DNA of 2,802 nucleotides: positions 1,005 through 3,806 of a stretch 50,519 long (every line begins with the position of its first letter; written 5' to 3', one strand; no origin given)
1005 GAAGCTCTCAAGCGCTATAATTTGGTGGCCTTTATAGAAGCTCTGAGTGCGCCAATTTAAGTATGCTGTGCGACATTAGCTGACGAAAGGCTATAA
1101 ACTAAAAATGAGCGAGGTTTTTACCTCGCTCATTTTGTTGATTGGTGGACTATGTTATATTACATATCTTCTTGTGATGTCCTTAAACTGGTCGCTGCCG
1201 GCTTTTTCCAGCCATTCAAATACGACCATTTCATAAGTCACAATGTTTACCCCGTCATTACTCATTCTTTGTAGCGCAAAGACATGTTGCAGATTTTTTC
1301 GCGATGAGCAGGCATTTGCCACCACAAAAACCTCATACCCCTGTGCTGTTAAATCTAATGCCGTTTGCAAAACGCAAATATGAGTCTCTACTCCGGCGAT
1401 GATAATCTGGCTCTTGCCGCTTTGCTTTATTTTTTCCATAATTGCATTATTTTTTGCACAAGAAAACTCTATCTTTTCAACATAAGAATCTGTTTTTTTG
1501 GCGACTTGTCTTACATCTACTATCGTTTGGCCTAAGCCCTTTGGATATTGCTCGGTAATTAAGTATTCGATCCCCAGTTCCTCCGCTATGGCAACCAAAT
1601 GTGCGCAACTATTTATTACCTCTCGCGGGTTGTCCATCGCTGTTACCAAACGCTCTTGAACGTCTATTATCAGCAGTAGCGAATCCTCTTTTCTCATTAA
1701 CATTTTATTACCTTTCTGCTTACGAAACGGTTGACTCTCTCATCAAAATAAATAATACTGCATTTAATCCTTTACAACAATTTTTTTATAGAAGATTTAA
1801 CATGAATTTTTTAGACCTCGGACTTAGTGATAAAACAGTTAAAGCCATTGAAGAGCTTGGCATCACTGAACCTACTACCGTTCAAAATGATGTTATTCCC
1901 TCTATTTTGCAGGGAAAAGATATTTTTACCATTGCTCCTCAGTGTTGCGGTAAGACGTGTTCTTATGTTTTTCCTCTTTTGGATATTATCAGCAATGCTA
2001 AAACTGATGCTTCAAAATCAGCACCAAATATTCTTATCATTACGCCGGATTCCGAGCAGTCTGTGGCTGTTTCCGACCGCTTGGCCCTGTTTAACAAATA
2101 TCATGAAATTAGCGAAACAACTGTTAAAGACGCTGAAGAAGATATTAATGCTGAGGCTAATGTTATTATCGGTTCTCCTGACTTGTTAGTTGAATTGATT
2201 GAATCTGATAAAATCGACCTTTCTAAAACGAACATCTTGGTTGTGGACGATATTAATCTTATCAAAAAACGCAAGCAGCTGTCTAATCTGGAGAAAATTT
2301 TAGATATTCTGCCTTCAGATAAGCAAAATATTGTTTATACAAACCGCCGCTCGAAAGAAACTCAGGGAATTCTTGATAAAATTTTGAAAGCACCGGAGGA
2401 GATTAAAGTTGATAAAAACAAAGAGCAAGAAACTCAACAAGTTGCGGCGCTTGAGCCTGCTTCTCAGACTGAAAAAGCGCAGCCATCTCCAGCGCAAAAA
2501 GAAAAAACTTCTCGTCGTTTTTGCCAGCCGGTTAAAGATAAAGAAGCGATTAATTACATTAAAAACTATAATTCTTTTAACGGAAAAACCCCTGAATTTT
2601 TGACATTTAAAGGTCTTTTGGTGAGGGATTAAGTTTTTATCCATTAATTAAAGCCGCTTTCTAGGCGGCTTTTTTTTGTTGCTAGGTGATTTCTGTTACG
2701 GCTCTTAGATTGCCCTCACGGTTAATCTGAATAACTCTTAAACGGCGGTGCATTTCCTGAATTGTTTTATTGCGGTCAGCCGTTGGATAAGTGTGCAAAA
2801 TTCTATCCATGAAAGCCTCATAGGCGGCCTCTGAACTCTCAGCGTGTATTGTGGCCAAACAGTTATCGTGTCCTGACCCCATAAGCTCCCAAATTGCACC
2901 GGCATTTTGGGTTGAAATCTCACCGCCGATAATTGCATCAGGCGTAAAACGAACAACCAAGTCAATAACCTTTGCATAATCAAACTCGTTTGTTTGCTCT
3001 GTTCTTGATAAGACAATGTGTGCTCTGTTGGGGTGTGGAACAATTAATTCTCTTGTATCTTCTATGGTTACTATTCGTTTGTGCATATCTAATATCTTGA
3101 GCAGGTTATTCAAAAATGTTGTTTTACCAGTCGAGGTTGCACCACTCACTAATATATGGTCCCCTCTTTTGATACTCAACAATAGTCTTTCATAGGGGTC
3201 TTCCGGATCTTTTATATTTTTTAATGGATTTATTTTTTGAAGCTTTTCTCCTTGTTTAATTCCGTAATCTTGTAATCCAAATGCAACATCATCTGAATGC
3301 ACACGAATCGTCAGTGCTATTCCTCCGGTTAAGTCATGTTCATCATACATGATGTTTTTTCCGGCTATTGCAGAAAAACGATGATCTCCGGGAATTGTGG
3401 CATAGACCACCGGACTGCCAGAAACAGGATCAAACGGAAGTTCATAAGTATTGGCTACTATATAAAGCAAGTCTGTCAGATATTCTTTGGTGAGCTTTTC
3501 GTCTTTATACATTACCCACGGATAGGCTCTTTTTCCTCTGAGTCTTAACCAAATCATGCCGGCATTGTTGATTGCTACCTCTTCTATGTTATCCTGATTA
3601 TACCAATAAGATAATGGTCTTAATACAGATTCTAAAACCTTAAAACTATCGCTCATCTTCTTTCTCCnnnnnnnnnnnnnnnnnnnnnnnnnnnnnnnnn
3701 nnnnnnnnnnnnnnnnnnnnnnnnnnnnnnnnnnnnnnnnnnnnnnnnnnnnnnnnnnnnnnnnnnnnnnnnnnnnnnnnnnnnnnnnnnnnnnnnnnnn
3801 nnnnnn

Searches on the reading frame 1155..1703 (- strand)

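Call 5: search_protein_families(library=pfam, proteins=[window:1155-1703:-], max_evalue=0.01)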
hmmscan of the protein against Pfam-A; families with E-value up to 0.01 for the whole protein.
window:1155-1703:- (182 aa): 1 family
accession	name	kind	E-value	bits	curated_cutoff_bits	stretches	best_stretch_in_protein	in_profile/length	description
PF00857.26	Isochorismatase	-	1e-29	104.3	27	1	8-158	1-174/175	Isochorismatase domain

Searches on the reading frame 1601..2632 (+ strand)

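Call 7: search_protein_families(library=pfam, proteins=[window:1601-2632:+], max_evalue=0.001)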
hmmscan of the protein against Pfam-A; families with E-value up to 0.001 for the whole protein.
window:1601-2632:+ (343 aa): 1 family
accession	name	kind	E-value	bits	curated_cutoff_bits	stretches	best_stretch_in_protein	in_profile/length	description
PF00270.35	DEAD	-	1.6e-17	64.2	26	1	92-246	1-156/167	DEAD/DEAH box helicase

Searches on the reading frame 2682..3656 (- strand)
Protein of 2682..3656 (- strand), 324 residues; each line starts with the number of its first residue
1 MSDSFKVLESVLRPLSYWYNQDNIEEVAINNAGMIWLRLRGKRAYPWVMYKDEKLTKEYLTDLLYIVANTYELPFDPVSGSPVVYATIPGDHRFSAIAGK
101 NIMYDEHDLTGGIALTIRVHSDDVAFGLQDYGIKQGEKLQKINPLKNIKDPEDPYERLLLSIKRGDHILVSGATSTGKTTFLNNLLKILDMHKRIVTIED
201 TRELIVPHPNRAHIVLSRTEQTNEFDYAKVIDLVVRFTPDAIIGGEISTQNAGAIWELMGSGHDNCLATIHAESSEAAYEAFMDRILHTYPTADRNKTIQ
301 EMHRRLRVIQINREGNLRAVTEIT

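Call 5: search_protein_families(library=pfam, proteins=[window:2682-3656:-], max_evalue=0.01)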
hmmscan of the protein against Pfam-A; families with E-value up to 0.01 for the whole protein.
window:2682-3656:- (324 aa): 5 families
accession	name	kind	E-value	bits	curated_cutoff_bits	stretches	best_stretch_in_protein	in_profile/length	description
PF00437.27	T2SSE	-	2e-22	79.8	24.9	1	165-278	142-251/370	Type II/IV secretion system protein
PF01580.24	FtsK_SpoIIIE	-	5.4e-05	23.2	24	1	163-186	36-60/221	FtsK/SpoIIIE family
PF13191.12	AAA_16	-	0.0034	18.3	32.6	1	162-204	19-63/167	AAA ATPase domain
PF12775.13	AAA_7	-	0.0039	17.2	25.8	0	160-194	28-62/181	P-loop containing dynein motor region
PF02367.23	TsaE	-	0.0072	16.7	26.6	0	156-195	12-51/128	Threonylcarbamoyl adenosine biosynthesis protein TsaE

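Call 8: search_protein_families(library=ncbifam, proteins=[window:2682-3656:-], max_evalue=0.001)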
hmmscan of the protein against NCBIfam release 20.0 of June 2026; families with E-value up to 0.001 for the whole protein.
window:2682-3656:- (324 aa): 19 families
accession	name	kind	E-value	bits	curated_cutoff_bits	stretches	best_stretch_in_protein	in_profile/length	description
TIGR02788.1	VirB11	equivalog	8.7e-40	136.6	249.95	1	18-323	1-306/308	P-type DNA transfer ATPase VirB11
NF010475.0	PRK13900.1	equivalog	4.2e-34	118.1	389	1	1-287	1-284/333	type IV secretion system ATPase VirB11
NF010425.0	PRK13851.1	equivalog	2.4e-22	79.3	461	1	8-279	7-277/344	type IV secretion system protein VirB11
TIGR02782.1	TrbB_P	equivalog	5.8e-21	75.1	304.55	1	162-323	133-290/303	P-type conjugative transfer ATPase TrbB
TIGR03819.1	heli_sec_ATPase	hypoth_equivalog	2.5e-19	69.6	373.15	1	163-276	176-291/340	TadA family conjugal transfer-associated ATPase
NF058587.1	archaellum_moto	equivalog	3.7e-19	68.9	550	1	157-274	267-385/527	archaellum flagellar ATPase motor FlaI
NF010469.0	PRK13894.1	subfamily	2.6e-13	50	508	1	158-323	142-304/320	conjugal transfer ATPase TrbB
NF041000.1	ATPase_ComGA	equivalog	6.1e-13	48.4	300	1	166-282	129-242/267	competence type IV pilus ATPase ComGA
NF010407.0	PRK13833.1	subfamily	1.7e-12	47.4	499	1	165-322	144-296/323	conjugal transfer protein TrbB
TIGR01420.1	pilT_fam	subfamily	1.7e-12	47.2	319.1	1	163-309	121-262/343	PilT/PilU family type 4a pilus ATPase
NF053672.1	bindosome_BasE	exception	3.1e-12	46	1000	1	169-274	274-380/512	bindosome assembly system ATPase subunit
TIGR02525.1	plasmid_TraJ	equivalog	2.8e-08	33.1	368.3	1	151-309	138-292/372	plasmid transfer ATPase TraJ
NF053534.1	T4PilAsmATPsTfpB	equivalog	1.2e-07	30.5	850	1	167-278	338-445/584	type IV pilus assembly ATPase TfpB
TIGR02533.1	type_II_gspE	equivalog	2.3e-07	29.9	630.25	1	162-284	239-358/486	type II secretion system ATPase GspE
NF007755.0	PRK10436.1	equivalog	2.1e-06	26.7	617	1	167-276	221-326/465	type II secretion system protein GspE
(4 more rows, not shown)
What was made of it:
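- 2682..3656 (-): virB11 ATPase, the downstream neighbour. Calls 5, 8.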
